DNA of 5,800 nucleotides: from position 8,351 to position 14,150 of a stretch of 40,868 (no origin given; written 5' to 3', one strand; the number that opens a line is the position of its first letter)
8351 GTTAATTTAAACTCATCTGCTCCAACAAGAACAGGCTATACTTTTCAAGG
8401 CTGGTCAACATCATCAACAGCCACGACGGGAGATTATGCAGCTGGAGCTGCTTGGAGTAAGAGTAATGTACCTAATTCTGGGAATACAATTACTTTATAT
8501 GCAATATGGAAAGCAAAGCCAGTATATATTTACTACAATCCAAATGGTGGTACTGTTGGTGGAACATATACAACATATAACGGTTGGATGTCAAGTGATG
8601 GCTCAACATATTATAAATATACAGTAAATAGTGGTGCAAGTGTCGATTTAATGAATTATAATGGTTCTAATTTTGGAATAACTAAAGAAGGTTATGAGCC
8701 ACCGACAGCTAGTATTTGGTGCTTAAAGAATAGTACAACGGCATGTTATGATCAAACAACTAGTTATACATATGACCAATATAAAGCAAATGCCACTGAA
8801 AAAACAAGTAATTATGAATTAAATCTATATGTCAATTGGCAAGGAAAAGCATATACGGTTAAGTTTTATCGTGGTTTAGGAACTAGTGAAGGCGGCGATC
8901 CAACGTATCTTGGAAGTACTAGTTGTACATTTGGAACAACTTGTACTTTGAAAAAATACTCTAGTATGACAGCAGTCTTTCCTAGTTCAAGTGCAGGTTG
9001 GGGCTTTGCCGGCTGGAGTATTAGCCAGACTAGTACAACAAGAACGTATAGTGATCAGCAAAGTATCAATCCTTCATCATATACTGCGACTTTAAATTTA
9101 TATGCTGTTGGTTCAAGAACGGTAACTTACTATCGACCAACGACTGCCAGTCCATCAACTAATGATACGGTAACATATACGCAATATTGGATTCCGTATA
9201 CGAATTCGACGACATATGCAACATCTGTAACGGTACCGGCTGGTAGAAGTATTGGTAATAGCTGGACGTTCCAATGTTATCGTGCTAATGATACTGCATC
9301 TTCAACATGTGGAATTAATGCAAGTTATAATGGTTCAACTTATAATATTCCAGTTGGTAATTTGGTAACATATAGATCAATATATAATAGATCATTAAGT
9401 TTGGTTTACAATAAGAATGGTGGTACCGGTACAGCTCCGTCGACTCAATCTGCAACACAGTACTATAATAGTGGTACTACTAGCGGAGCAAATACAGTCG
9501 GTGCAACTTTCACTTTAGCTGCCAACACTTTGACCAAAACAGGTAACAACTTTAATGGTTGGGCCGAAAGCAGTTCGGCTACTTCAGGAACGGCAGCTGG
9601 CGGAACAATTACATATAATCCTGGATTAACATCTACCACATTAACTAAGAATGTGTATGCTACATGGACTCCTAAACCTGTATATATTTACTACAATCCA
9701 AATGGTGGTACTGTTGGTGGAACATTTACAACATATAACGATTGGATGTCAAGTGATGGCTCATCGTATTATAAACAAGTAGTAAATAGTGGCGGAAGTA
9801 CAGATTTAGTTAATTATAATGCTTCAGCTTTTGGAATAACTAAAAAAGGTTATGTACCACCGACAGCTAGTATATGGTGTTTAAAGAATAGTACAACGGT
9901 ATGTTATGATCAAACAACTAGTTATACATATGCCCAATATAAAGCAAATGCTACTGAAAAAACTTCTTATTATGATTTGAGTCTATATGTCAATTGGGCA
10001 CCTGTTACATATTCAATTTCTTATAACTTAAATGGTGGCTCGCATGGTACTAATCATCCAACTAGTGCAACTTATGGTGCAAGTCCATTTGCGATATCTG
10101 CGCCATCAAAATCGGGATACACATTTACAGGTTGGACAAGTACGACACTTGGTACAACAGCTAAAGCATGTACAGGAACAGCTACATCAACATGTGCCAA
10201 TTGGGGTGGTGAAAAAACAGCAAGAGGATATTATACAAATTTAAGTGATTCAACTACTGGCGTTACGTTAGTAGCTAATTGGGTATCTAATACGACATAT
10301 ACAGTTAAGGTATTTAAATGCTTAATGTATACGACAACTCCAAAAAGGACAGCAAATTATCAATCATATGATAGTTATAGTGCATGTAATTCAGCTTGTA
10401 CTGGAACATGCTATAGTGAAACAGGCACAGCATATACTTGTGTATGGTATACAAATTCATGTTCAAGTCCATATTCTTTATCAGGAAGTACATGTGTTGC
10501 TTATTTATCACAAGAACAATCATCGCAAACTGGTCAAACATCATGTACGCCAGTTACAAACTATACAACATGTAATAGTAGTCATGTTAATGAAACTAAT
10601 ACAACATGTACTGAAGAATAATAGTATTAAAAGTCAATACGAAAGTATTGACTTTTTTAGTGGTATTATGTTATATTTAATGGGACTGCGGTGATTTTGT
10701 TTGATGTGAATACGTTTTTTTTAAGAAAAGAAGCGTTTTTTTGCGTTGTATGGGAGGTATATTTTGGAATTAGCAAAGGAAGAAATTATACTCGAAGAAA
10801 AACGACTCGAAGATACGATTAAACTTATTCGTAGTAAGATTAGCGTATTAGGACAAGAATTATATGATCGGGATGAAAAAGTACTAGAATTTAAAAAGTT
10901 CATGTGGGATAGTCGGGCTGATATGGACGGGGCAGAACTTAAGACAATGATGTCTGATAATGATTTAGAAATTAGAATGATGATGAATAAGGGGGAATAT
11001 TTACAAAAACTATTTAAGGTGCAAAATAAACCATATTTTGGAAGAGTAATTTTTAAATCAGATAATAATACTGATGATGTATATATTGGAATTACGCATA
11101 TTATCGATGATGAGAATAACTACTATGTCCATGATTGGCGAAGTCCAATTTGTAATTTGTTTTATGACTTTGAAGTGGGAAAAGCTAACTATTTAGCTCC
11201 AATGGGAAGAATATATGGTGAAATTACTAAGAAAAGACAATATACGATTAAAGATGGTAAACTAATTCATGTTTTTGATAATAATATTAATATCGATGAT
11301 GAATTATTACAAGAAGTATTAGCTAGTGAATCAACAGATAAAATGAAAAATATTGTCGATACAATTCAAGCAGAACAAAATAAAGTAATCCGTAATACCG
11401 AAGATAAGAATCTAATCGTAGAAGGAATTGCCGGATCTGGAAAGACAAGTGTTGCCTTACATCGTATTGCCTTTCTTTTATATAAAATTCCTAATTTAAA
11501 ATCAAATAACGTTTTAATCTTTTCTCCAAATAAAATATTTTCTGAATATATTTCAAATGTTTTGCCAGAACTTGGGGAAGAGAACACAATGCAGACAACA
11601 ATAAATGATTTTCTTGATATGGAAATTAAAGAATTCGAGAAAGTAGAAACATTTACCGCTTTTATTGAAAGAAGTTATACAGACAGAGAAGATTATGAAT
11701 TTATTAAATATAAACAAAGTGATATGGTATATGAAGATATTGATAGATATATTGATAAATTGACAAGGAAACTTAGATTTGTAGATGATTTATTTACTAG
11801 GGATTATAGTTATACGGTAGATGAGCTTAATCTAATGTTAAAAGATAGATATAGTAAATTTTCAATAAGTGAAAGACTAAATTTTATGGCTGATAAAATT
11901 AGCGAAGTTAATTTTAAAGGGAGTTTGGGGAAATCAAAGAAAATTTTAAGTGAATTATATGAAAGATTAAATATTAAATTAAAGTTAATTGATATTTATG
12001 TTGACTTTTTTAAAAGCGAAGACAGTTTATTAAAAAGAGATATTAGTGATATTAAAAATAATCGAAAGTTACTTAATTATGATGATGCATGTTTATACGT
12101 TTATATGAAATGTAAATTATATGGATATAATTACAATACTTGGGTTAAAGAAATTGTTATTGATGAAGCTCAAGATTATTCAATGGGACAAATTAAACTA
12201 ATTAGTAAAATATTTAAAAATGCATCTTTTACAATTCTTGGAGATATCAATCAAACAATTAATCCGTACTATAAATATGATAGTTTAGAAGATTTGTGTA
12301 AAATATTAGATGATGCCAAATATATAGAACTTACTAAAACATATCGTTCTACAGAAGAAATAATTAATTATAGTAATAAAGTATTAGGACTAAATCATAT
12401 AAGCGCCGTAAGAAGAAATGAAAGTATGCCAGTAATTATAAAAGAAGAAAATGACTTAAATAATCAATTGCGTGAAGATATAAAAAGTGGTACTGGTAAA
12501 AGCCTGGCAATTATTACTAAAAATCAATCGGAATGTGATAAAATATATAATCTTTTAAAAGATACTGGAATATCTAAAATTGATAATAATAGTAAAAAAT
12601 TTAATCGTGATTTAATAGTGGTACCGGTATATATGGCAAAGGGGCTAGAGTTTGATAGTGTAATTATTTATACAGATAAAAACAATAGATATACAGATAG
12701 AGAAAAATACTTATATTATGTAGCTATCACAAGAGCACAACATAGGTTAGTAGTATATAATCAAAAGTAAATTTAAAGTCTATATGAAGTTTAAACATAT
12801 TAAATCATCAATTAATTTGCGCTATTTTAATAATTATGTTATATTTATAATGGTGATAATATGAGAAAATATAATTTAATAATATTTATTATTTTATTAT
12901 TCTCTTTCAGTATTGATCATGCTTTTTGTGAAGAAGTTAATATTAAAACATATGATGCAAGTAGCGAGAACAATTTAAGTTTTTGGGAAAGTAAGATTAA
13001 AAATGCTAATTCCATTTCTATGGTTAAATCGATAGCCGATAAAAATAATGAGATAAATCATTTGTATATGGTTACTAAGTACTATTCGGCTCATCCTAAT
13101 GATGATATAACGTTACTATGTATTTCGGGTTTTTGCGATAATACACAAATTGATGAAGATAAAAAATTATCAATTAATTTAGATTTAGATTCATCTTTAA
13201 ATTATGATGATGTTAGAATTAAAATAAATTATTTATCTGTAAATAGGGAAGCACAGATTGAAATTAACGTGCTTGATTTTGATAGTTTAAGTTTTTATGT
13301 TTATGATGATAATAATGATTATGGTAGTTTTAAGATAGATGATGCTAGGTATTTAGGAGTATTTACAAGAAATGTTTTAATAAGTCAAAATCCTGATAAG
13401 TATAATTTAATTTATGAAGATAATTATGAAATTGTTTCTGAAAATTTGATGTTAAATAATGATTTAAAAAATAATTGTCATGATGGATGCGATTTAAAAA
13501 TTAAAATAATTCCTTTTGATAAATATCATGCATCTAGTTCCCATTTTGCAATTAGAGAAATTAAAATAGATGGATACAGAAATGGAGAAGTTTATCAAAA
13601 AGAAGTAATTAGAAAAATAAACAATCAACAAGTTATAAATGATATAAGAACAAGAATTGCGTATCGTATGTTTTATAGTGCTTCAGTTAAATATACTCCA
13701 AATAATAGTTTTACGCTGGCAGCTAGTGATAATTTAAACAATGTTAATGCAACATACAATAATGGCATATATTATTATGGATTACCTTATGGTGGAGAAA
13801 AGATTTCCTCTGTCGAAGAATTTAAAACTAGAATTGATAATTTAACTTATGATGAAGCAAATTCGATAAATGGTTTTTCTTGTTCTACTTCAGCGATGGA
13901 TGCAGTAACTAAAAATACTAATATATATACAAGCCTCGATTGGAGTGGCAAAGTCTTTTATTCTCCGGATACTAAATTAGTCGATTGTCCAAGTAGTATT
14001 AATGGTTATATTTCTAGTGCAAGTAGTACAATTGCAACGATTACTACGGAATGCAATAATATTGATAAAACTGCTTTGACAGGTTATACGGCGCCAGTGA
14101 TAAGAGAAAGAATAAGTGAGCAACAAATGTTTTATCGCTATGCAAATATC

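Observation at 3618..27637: Two giant surface-protein genes share conserved ends around unrelated middles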

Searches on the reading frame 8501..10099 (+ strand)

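Call 33: search_protein_families(library=pfam, proteins=[window:8501-10099:+], max_evalue=1)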
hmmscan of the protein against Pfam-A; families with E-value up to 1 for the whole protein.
window:8501-10099:+ (533 aa): 1 family
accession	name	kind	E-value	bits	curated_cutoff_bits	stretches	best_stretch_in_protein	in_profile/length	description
PF16898.10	TOPRIM_C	-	0.69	10.5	29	1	99-133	13-52/128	C-terminal associated domain of TOPRIM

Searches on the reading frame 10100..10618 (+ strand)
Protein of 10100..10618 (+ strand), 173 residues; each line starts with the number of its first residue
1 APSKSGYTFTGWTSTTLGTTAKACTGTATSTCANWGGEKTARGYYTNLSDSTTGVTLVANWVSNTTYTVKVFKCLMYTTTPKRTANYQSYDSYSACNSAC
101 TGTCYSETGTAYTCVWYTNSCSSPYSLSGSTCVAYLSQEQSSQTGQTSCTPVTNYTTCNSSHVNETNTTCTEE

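Call 33: search_protein_families(library=pfam, proteins=[window:10100-10618:+], max_evalue=1)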
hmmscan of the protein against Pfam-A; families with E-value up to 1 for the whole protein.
window:10100-10618:+ (173 aa): 1 family
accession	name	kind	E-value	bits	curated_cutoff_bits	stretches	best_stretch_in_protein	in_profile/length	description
PF09479.16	Flg_new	-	0.018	15.6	27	1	1-22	27-48/65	Listeria-Bacteroides repeat domain (List_Bact_rpt)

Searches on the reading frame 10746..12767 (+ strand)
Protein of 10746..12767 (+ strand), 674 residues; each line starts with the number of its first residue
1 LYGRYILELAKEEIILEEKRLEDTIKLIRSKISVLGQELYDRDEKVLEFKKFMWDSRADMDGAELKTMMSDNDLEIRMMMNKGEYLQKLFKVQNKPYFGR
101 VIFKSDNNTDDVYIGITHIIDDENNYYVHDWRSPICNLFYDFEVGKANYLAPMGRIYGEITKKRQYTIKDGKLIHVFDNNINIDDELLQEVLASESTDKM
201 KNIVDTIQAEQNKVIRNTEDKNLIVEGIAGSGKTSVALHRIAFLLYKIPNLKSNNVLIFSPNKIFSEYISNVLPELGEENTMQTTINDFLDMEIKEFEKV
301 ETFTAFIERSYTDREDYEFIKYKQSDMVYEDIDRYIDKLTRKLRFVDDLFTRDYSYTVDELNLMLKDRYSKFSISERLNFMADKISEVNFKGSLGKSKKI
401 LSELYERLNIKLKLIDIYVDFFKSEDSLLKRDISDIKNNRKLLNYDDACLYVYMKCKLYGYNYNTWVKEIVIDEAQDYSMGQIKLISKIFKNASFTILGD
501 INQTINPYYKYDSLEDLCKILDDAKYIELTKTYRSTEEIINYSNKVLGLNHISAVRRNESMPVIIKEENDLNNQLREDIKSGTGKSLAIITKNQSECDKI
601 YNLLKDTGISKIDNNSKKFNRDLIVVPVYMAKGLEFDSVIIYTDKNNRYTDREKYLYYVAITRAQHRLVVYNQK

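Call 8: search_protein_families(library=pfam, proteins=[window:10746-12767:+])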
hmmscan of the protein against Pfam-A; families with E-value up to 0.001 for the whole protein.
window:10746-12767:+ (674 aa): 8 families
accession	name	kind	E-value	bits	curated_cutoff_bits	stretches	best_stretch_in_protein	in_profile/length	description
PF00580.27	UvrD-helicase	-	6.2e-12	46.2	23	1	209-505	3-252/271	UvrD/REP helicase N-terminal domain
PF01443.25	Viral_helicase1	-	4.8e-11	43.3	21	1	469-672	62-228/228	Viral superfamily 1 RNA helicase core domain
PF13361.12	UvrD_C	-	1.1e-10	42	25.6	1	585-670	249-345/350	UvrD-like helicase C-terminal domain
PF13245.12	AAA_19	-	3.6e-09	37.3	25.1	1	469-505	93-130/134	AAA domain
PF02562.22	PhoH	-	1.7e-07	31.4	27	1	470-531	123-185/205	PhoH-like protein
PF13538.12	UvrD_C_2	-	2.6e-07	30.8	27.4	1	624-671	3-52/52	UvrD-like helicase C-terminal domain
PF00270.35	DEAD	-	5.4e-06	26.7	26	1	211-305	4-100/167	DEAD/DEAH box helicase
PF09848.15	SLFN-g3_helicase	-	0.00037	20.3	24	0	222-248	3-26/354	Schlafen group 3, DNA/RNA helicase domain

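Call 91: search_protein_families(library=padloc, proteins=[window:10746-12767:+], max_evalue=0.001)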
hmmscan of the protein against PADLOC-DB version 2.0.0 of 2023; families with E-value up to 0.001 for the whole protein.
window:10746-12767:+ (674 aa): 19 families
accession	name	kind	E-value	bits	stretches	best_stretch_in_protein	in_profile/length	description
PDLC00122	GajB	-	2e-22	77.8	3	620-672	420-472/502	UrvD helicase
PDLC00129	GajB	-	6.5e-14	49.4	1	470-604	230-368/594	UrvD helicase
PDLC01087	C3a187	-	4.1e-13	47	1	469-670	322-541/559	NERD+UvrD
PDLC00104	GajB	-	1.6e-12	45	1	470-552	169-254/574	UrvD helicase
PDLC00106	GajB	-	2.5e-12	44.1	1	469-552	208-293/577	UrvD helicase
PDLC00117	GajB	-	8.2e-12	42.4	1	470-621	222-388/604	UrvD helicase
PDLC00144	GajB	-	4.2e-10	36.8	1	624-671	469-519/559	UrvD helicase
PDLC00132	GajB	-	7.6e-10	36.1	1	438-547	183-299/625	UrvD helicase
PDLC00142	GajB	-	2.9e-09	33.8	1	470-569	219-320/583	UrvD helicase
PDLC04173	GajB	-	4.2e-09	33.9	1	630-673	425-463/471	-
PDLC00130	GajB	-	5.5e-09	32.8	1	469-547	208-290/589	UrvD helicase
PDLC00121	GajB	-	8.8e-09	32.4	1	433-546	167-282/565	UrvD helicase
PDLC00145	GajB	-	3.6e-08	30.5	1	468-556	208-298/572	UrvD helicase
PDLC00107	GajB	-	1.2e-07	28.7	1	208-276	17-88/587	UrvD helicase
PDLC00112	GajB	-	2.4e-06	24.4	0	468-542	213-290/581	UrvD helicase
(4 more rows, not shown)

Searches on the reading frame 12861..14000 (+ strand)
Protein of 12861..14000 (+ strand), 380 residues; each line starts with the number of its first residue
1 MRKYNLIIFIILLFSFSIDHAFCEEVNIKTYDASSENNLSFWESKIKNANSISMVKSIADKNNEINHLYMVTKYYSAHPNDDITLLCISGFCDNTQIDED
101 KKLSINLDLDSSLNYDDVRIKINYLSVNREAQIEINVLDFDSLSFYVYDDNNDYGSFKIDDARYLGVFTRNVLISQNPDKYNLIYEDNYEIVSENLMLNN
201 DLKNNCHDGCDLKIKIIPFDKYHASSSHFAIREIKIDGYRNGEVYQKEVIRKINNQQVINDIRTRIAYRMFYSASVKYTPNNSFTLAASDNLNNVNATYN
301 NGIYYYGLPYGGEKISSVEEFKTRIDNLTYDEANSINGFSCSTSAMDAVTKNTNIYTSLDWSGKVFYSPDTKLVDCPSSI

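Call 98: search_protein_families(library=pfam, proteins=[window:12861-14000:+], max_evalue=1)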
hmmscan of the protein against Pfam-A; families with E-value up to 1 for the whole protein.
window:12861-14000:+ (380 aa): 1 family
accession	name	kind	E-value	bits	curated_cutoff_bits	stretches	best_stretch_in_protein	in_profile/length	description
PF11320.13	DUF3122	-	0.031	14.8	25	1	45-121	5-82/134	Protein of unknown function (DUF3122)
